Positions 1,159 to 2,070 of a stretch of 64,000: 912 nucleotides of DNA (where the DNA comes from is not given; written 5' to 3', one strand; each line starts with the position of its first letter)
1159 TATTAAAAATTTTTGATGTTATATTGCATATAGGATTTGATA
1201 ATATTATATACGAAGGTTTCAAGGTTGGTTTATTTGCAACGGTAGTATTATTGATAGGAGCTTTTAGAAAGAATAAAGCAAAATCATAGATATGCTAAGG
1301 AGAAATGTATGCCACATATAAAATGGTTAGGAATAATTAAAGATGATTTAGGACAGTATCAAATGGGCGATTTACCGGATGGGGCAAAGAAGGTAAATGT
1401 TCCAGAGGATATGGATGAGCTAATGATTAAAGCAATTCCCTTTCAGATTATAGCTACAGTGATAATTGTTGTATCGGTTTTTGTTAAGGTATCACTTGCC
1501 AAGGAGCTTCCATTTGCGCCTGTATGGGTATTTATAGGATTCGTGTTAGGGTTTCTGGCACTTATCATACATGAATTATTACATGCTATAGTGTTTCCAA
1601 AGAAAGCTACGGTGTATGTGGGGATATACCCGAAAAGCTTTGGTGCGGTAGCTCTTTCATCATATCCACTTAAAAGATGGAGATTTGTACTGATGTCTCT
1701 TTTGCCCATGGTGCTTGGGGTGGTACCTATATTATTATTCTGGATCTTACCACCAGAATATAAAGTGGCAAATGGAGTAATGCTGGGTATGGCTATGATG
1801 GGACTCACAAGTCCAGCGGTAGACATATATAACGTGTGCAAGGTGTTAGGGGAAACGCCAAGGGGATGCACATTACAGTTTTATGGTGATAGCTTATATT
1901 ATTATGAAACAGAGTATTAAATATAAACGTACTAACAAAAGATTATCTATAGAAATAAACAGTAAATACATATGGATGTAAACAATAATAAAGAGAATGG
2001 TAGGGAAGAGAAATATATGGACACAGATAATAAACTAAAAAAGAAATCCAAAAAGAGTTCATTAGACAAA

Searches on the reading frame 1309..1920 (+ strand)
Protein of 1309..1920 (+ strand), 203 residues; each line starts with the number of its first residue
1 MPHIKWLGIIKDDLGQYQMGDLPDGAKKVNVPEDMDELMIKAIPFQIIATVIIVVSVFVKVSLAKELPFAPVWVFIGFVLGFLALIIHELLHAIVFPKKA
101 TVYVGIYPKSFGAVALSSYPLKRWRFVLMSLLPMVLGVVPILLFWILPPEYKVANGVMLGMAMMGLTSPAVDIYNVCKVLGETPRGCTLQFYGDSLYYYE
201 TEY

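Call 55: find_encoding_contigs(protein=window:1309-1920:+, flank=10000, max_places=2)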
Protein window:1309-1920:+ (203 aa): 9 contigs read that carry it; 2 places shown.
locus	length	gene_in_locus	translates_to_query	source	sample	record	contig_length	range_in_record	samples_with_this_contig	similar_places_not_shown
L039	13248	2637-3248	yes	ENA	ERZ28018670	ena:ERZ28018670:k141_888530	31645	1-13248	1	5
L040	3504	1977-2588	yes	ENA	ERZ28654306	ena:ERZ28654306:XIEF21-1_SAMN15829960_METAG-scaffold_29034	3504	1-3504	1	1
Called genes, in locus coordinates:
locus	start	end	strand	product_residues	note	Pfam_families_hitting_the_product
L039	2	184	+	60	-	?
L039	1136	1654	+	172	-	-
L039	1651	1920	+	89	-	-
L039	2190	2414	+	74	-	PF19483:DUF6019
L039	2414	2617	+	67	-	-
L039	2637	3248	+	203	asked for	PF11667:DUF3267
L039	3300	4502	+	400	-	-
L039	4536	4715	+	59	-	PF13783:DUF4177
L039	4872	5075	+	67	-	PF13560:HTH_31, PF01381:HTH_3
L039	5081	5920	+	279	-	PF11368:DUF3169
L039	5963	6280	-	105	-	PF01381:HTH_3 (weak), PF13443:HTH_26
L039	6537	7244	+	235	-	PF09818:ABC_ATPase (faint), PF00005:ABC_tran, PF13304:AAA_21 (faint), PF02463:SMC_N (weak)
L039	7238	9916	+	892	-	PF02687:FtsX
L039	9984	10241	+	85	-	PF13443:HTH_26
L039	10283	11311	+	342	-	PF00793:DAHP_synth_1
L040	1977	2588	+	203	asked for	PF11667:DUF3267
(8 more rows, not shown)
